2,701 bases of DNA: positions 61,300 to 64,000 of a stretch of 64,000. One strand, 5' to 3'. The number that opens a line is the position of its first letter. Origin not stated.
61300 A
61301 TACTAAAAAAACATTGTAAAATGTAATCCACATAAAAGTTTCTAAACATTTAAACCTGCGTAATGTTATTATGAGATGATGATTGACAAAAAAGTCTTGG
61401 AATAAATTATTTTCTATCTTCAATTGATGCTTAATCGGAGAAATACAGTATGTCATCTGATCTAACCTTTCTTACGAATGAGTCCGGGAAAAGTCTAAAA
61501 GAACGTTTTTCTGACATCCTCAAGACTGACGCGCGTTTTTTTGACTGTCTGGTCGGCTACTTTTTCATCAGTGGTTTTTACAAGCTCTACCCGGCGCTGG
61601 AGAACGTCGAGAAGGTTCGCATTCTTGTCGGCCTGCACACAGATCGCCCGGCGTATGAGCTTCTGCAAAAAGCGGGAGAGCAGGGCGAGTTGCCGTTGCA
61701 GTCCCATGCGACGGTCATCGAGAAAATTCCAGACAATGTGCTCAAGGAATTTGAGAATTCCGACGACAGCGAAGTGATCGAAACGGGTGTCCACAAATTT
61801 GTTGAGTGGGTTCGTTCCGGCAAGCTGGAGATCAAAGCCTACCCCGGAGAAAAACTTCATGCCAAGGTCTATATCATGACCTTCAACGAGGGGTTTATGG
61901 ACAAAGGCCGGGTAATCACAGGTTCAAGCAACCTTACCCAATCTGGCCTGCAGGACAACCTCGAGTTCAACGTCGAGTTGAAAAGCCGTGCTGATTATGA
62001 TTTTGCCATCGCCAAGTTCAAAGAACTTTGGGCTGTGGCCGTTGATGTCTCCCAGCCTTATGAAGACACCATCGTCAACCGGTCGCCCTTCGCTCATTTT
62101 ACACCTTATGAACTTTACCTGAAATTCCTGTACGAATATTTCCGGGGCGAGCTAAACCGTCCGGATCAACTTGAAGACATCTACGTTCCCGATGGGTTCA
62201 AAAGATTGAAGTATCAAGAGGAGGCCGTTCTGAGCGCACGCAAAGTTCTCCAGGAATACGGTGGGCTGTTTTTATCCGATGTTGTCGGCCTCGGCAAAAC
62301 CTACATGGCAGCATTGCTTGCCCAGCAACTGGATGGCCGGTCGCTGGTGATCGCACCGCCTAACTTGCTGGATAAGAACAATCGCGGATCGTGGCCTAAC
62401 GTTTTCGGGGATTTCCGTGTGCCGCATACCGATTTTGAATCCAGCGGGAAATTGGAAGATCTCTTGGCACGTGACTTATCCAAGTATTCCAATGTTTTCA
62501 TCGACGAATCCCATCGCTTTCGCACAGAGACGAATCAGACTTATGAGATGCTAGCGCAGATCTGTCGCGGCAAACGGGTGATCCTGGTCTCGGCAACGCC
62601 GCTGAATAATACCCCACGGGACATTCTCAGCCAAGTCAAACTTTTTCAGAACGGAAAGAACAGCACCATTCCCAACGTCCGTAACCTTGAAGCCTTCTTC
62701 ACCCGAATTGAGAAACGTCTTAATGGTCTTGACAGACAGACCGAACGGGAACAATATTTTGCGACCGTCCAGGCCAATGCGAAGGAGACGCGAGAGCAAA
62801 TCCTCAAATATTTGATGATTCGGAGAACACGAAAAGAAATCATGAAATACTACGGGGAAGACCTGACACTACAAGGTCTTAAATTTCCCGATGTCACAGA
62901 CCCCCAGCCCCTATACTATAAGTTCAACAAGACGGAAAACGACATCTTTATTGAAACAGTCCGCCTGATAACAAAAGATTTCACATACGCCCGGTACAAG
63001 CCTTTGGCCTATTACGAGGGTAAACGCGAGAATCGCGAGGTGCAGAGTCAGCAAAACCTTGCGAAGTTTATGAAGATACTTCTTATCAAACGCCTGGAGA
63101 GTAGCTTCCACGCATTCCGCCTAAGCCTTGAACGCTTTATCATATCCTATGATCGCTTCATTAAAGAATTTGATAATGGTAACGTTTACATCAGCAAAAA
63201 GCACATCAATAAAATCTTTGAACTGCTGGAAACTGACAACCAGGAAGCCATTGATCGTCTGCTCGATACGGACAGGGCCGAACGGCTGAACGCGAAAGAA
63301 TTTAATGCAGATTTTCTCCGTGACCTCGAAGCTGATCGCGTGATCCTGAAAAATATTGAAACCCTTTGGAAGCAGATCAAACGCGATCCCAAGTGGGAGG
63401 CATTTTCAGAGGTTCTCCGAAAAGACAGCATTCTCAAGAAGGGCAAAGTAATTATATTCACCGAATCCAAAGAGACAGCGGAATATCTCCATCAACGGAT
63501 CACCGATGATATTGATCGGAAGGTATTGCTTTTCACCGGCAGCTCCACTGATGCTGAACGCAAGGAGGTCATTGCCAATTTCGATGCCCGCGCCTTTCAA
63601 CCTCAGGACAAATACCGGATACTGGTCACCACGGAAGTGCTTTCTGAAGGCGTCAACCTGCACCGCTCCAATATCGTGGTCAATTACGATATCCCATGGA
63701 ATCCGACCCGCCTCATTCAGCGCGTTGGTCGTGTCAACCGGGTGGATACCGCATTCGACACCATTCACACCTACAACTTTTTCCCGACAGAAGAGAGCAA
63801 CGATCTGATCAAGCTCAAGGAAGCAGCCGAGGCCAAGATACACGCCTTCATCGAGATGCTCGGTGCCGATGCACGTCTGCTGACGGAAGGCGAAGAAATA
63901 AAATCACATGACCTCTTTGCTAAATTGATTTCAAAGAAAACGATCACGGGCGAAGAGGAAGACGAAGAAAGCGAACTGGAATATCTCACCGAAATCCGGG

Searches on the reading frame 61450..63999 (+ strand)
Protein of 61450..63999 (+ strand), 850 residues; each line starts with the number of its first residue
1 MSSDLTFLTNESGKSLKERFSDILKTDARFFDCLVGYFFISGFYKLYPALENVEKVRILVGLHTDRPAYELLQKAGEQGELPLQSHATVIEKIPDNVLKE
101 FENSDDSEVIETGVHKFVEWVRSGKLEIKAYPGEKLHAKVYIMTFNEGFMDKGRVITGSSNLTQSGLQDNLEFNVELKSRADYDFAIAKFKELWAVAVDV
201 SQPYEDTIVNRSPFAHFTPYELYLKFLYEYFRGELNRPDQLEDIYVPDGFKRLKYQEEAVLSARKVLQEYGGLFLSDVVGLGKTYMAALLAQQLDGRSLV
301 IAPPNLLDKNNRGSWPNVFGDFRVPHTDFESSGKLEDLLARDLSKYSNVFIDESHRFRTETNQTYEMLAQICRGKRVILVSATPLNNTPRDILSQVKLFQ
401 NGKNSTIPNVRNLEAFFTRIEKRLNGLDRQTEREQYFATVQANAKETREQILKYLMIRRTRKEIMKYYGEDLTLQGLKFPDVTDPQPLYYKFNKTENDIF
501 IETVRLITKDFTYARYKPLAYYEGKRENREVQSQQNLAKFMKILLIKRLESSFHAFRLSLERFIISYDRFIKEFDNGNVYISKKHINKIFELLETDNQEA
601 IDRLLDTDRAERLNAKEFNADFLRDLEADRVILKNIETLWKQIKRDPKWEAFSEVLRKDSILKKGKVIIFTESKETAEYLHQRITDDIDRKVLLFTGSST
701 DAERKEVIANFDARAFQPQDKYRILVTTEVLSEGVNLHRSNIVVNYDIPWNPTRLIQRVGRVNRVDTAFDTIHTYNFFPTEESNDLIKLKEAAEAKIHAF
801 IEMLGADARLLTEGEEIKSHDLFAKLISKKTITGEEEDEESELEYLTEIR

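Call 34: search_protein_families(library=padloc, proteins=[window:61450-63999:+], max_evalue=0.001)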
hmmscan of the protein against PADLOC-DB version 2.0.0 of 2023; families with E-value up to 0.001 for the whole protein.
window:61450-63999:+ (850 aa): 40 families (the best 25 are shown)
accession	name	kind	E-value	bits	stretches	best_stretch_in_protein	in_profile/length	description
PDLC01075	C3a139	-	4.2e-45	152.5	1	35-799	29-761/948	HKD+Snf2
PDLC02621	DrmD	-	1.1e-36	124.5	1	514-789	371-653/1040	DrmD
PDLC00659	HmaA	-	4.3e-29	99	1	595-778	431-622/1176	SNF2 helicase / DEAD-box helicase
PDLC02623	DrmD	-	2e-28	96.7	1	640-838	504-688/1040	DrmD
PDLC02500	BrxHI|BrxHII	-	8.3e-27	92.1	1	522-808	353-613/933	BrxHI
PDLC02619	DrmD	-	3.1e-25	86.5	1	543-810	298-576/872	DrmD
PDLC02193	PLD_Helicase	-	6.1e-23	78.9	1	346-781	364-813/905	-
PDLC02632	DrmD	-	1.8e-22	77.6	1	522-783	379-642/662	DrmD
PDLC02843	DpdE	-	5.1e-22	75.6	2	640-766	544-664/1091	DpdE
PDLC02572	DrmA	-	2.4e-21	73.4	1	523-766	378-622/1043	DrmA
PDLC02840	DpdE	-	8.3e-21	72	2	642-785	536-673/1091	DpdE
PDLC02633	DrmD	-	1.3e-19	67.7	1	517-780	377-643/839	DrmD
PDLC02620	DrmD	-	5.7e-17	59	1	516-769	341-581/1060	DrmD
PDLC02504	BrxHI|BrxHII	-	1.1e-15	54.7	1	516-829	347-642/971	BrxHII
PDLC04556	PDC-M27C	-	4.8e-15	53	1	698-765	737-800/892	-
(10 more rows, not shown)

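Call 35: search_protein_families(library=pfam, proteins=[window:61450-63999:+], max_evalue=0.001)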
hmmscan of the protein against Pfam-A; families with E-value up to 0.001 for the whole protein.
window:61450-63999:+ (850 aa): 8 families
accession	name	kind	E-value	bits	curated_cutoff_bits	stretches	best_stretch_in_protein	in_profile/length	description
PF00271.37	Helicase_C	-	1.8e-23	83.3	23.5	1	650-765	4-109/110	Helicase conserved C-terminal domain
PF13091.12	PLDc_2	-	5.6e-10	39.6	27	1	53-194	36-132/132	PLD-like domain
PF00176.29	SNF2-rel_dom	-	1.8e-09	37.6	24.9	1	315-467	97-228/290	SNF2-related domain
PF04851.21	ResIII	-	4e-07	30.5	22.5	1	254-384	6-162/164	Type III restriction enzyme, res subunit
PF22590.2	Cas3-like_C_2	-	3.4e-06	27.7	27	1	666-765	4-104/106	CRISPR-associated nuclease/helicase Cas3, C-terminal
PF13307.12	Helicase_C_2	-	4.6e-05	23.9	25.3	1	663-753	8-98/170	Helicase C-terminal domain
PF09565.16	RE_NgoFVII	-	0.00017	21.4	23.8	1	114-184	70-139/162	NgoFVII restriction endonuclease N-terminal PLD domain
PF13401.12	AAA_22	-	0.00077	20.2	27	0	279-373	14-109/130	AAA domain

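Call 77: find_homologous_proteins(query=window:61450-63999:+, max_evalue=1e-100)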
Query window:61450-63999:+ (850 aa): 7450 proteins with E <= 1e-100 among 8000 candidates; the best 120 are listed.
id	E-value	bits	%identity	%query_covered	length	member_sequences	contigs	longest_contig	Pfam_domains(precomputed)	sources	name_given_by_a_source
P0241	0.0e+0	1848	97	100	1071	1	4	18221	PF00176.30,PF13091.13,PF13307.13,PF00271.38,PF22590.3,PF04851.22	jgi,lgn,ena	-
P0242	0.0e+0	1847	97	100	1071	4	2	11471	PF00176.30,PF13091.13,PF00271.38,PF22590.3,PF04851.22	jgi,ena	-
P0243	0.0e+0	1841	96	100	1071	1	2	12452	PF00176.30,PF13091.13,PF13307.13,PF00271.38,PF22590.3,PF04851.22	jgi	jgi:superfamily II DNA/RNA helicase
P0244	0.0e+0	1841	96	100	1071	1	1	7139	PF00176.30,PF13091.13,PF13307.13,PF00271.38,PF22590.3,PF04851.22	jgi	-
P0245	0.0e+0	1836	96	100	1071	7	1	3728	PF00176.30,PF13091.13,PF13307.13,PF00271.38,PF22590.3,PF04851.22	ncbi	-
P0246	0.0e+0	1832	96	100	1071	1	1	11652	PF00176.30,PF13091.13,PF13307.13,PF00271.38,PF22590.3,PF04851.22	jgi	jgi:superfamily II DNA/RNA helicase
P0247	0.0e+0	1777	93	100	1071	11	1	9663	PF00176.30,PF13091.13,PF13307.13,PF00271.38,PF22590.3,PF04851.22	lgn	-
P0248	0.0e+0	1770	93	100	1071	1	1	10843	PF00176.30,PF13091.13,PF13307.13,PF00271.38,PF22590.3,PF04851.22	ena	-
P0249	0.0e+0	1770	93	100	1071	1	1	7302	PF00176.30,PF13091.13,PF13307.13,PF00271.38,PF22590.3,PF04851.22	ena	-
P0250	0.0e+0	1769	93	100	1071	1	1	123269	PF00176.30,PF13091.13,PF13307.13,PF00271.38,PF22590.3,PF04851.22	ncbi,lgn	-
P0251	0.0e+0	1768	93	100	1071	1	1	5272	PF00176.30,PF13091.13,PF00271.38,PF22590.3,PF04851.22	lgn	-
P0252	0.0e+0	1766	92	100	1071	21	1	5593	PF00176.30,PF13091.13,PF00271.38,PF22590.3,PF04851.22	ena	-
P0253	0.0e+0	1766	92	100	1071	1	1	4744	PF00176.30,PF13091.13,PF00271.38,PF22590.3,PF04851.22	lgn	-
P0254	0.0e+0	1763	92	100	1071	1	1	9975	PF00176.30,PF13091.13,PF00271.38,PF22590.3,PF04851.22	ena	-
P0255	0.0e+0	1762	92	100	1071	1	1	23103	PF00176.30,PF13091.13,PF00271.38,PF22590.3,PF04851.22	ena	-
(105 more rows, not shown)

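Call 79: find_encoding_contigs(protein=P0241, flank=10000, max_places=5)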
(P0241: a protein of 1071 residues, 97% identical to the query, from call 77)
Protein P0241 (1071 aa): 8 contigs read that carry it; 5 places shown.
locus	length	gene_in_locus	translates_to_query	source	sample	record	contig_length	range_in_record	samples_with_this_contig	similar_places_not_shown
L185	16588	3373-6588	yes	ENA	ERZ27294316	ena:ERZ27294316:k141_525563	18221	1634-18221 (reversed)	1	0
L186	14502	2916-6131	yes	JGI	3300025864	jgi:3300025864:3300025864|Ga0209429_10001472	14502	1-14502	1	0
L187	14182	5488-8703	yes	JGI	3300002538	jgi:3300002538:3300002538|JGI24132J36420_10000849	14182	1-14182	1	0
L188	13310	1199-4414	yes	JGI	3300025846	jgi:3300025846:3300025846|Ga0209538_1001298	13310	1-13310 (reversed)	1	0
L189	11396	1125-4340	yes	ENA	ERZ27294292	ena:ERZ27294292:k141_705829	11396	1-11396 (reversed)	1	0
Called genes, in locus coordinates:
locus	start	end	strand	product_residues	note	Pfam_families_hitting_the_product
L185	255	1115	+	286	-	PF01209:Ubie_methyltran (faint), PF13489:Methyltransf_23 (weak), PF01728:FtsJ (faint), PF08241:Methyltransf_11, PF08242:Methyltransf_12 (weak), PF13649:Methyltransf_25, PF13847:Methyltransf_31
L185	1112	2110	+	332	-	PF00293:NUDIX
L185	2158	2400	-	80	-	-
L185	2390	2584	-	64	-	-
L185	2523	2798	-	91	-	-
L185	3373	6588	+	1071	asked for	PF13091:PLDc_2, PF13307:Helicase_C_2 (faint), PF04851:ResIII (faint), PF00176:SNF2-rel_dom, PF00271:Helicase_C, PF22590:Cas3-like_C_2 (weak)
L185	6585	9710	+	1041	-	PF02384:N6_Mtase (faint), PF20473:MmeI_Mtase (weak), PF07669:Eco57I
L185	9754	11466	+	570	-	PF02463:SMC_N (faint), PF13175:AAA_15 (faint), PF13304:AAA_21, PF20469:OLD-like_TOPRIM (weak)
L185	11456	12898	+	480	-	PF01443:Viral_helicase1 (faint), PF13245:AAA_19 (weak), PF00580:UvrD-helicase (weak)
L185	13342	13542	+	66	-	-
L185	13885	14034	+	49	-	-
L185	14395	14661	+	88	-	PF05016:ParE_toxin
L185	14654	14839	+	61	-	-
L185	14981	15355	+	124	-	PF07085:DRTGG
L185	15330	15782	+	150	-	PF13581:HATPase_c_2 (weak), PF02518:HATPase_c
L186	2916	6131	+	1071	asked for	PF13091:PLDc_2, PF13307:Helicase_C_2 (faint), PF04851:ResIII (faint), PF00176:SNF2-rel_dom, PF00271:Helicase_C, PF22590:Cas3-like_C_2 (weak)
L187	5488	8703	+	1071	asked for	PF13091:PLDc_2, PF13307:Helicase_C_2 (faint), PF04851:ResIII (faint), PF00176:SNF2-rel_dom, PF00271:Helicase_C, PF22590:Cas3-like_C_2 (weak)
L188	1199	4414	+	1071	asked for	PF13091:PLDc_2, PF13307:Helicase_C_2 (faint), PF04851:ResIII (faint), PF00176:SNF2-rel_dom, PF00271:Helicase_C, PF22590:Cas3-like_C_2 (weak)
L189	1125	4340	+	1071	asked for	PF13091:PLDc_2, PF13307:Helicase_C_2 (faint), PF04851:ResIII (faint), PF00176:SNF2-rel_dom, PF00271:Helicase_C, PF22590:Cas3-like_C_2 (weak)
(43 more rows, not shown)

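Call 80: find_encoding_contigs(protein=P0250, flank=10000, max_places=3)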
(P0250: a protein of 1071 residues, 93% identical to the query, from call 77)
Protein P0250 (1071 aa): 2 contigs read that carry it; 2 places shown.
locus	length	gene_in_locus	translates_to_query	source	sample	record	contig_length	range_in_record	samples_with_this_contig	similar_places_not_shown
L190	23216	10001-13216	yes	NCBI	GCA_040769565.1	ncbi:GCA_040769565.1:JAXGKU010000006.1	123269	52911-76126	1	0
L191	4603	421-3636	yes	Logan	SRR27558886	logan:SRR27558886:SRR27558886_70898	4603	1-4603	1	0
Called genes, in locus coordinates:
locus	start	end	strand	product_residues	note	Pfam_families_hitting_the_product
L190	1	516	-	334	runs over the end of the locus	PF04055:Radical_SAM, PF06968:BATS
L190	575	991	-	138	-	PF14760:Rnk_N, PF01272:GreA_GreB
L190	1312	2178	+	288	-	PF00892:EamA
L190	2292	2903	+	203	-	PF01909:NTP_transf_2 (weak), PF18765:Polbeta (weak)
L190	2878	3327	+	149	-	-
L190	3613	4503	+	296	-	PF01435:Peptidase_M48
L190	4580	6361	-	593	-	PF00860:Xan_ur_permease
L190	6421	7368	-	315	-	PF04463:2-thiour_desulf, PF08349:DUF1722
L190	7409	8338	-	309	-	PF04018:VCA0040-like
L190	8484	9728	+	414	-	PF06541:ABC_trans_CmpB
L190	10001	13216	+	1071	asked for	PF13091:PLDc_2, PF13307:Helicase_C_2 (faint), PF04851:ResIII (faint), PF00176:SNF2-rel_dom, PF00271:Helicase_C, PF22590:Cas3-like_C_2 (weak)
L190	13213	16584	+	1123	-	PF02384:N6_Mtase (faint), PF20473:MmeI_Mtase (faint), PF07669:Eco57I, PF12950:TaqI_C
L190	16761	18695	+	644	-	PF07693:KAP_NTPase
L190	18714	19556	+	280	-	PF28083:QatB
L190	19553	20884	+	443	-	PF06508:QueC (faint)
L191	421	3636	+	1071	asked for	PF13091:PLDc_2, PF13307:Helicase_C_2 (faint), PF04851:ResIII (faint), PF00176:SNF2-rel_dom, PF00271:Helicase_C, PF22590:Cas3-like_C_2 (weak)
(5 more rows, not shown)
